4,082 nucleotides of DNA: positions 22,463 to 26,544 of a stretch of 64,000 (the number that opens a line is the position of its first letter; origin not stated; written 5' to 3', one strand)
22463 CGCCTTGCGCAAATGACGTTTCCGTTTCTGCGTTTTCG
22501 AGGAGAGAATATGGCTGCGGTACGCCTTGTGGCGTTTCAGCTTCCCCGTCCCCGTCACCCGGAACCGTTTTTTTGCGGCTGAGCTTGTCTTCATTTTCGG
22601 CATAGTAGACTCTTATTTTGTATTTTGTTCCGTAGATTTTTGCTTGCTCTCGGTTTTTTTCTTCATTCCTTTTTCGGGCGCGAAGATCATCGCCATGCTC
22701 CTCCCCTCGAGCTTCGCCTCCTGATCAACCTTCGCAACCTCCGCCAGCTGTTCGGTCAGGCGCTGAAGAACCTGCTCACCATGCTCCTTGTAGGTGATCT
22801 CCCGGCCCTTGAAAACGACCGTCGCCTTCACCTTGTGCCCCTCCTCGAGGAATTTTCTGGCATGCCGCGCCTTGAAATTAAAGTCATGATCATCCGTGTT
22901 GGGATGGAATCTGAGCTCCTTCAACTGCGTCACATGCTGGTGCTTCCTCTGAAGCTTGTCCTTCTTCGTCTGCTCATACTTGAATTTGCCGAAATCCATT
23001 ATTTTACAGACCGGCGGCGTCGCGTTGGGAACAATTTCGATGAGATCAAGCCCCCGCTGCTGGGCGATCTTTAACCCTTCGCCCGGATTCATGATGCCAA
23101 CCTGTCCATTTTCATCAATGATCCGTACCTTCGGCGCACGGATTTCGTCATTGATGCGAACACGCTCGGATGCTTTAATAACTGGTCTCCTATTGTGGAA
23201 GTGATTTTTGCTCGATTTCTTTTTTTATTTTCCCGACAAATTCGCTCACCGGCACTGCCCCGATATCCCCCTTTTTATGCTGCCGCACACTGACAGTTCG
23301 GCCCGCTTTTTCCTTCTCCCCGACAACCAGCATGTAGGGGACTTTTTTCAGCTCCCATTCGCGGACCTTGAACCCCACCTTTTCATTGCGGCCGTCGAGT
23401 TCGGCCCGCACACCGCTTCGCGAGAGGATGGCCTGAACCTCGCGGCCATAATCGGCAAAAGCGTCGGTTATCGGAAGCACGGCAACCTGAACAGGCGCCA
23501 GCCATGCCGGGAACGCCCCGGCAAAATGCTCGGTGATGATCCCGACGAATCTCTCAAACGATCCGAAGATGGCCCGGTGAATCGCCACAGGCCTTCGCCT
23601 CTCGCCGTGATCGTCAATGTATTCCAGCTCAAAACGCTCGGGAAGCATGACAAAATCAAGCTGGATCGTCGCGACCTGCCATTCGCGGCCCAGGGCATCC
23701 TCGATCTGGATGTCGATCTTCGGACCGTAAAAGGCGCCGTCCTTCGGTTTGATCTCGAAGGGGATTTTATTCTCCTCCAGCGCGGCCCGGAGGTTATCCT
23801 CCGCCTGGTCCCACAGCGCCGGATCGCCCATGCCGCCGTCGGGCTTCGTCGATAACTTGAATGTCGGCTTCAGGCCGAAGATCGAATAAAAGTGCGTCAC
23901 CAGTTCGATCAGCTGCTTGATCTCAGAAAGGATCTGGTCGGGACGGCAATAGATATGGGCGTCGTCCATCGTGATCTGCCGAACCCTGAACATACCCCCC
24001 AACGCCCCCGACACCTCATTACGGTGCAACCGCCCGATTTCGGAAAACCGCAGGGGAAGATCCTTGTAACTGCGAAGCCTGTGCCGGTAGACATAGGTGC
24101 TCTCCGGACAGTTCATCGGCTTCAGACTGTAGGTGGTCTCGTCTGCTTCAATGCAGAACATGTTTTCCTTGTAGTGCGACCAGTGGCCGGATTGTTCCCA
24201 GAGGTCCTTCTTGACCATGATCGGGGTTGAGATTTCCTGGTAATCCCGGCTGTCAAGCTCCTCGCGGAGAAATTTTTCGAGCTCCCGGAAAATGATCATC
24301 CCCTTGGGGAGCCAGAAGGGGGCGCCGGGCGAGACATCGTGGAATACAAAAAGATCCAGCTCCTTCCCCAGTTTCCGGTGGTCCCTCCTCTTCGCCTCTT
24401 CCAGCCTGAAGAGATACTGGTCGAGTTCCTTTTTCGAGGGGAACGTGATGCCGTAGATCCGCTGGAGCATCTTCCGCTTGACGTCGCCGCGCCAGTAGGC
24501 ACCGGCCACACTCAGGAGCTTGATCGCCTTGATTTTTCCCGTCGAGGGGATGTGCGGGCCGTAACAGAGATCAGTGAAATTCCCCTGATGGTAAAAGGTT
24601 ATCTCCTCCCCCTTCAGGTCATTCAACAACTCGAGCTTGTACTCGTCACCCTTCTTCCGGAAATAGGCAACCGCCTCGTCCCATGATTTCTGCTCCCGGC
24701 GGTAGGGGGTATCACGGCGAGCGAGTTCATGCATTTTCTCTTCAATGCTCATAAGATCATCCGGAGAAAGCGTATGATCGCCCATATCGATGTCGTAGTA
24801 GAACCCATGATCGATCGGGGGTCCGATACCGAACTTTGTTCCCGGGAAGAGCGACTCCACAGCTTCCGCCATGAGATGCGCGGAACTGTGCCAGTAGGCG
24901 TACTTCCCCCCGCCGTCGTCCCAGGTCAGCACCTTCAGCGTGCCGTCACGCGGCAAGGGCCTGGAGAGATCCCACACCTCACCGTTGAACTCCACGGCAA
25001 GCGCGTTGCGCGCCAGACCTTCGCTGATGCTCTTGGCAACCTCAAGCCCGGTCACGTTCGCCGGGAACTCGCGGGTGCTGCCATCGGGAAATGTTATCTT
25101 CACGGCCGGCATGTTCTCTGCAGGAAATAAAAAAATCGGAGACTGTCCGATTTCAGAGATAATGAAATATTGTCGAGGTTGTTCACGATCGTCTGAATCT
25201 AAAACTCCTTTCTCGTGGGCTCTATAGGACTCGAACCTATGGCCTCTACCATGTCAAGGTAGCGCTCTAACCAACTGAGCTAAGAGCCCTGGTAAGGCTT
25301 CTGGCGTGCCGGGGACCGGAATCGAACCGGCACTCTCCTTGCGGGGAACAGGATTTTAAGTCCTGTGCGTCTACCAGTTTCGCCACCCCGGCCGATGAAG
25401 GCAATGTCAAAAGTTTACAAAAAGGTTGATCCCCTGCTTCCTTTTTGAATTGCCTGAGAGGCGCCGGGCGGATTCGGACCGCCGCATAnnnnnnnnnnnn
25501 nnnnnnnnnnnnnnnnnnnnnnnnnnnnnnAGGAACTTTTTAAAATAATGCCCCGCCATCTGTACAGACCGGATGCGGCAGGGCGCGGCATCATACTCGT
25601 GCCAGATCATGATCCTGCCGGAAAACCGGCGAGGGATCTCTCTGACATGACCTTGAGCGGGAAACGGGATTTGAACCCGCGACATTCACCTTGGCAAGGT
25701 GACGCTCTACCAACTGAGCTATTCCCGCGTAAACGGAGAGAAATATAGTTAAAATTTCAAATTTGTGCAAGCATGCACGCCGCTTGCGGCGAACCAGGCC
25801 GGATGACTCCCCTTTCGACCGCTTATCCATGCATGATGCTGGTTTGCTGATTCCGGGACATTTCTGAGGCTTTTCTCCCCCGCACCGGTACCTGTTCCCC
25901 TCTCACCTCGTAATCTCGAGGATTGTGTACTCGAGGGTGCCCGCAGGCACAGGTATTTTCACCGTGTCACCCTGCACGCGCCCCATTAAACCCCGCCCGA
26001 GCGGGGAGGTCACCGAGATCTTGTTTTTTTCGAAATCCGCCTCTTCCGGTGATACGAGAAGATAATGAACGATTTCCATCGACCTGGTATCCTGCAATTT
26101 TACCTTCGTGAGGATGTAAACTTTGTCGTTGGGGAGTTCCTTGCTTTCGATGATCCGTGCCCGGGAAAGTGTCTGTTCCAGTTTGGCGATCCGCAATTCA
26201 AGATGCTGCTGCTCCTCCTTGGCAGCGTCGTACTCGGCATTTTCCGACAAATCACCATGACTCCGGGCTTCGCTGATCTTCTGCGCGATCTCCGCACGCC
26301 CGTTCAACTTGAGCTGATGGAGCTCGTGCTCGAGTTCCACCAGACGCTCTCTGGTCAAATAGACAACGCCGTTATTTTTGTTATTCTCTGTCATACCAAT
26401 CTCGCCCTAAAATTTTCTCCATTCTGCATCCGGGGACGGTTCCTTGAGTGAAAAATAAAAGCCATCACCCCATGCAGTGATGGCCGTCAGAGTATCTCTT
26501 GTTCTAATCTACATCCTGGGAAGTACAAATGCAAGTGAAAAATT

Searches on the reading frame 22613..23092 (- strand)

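Call 16: search_protein_families(library=pfam, proteins=[window:22613-23092:-])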
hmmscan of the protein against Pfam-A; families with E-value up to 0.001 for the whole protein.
window:22613-23092:- (159 aa): 2 families
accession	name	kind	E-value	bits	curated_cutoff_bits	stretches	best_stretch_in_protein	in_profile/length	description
PF00707.27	IF3_C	-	1.2e-35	121.8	34.8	1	56-139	2-85/86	Translation initiation factor IF-3, C-terminal domain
PF05198.21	IF3_N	-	6.5e-19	68.3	26.9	1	4-46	26-68/70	Translation initiation factor IF-3, N-terminal domain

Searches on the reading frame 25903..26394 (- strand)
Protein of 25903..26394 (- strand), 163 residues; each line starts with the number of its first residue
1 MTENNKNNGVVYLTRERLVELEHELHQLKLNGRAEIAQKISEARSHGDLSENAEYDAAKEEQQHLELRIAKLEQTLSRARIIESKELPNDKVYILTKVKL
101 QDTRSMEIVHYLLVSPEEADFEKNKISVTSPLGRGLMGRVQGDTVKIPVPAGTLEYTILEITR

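Call 16: search_protein_families(library=pfam, proteins=[window:25903-26394:-])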
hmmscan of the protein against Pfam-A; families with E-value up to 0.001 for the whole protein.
window:25903-26394:- (163 aa): 2 families
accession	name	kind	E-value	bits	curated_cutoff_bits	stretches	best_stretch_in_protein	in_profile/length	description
PF03449.20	GreA_GreB_N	-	6.4e-27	94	24.5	1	11-81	1-71/71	Transcription elongation factor, N-terminal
PF01272.25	GreA_GreB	-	3.2e-23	82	26.9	1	88-162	2-76/77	Transcription elongation factor, GreA/GreB, C-term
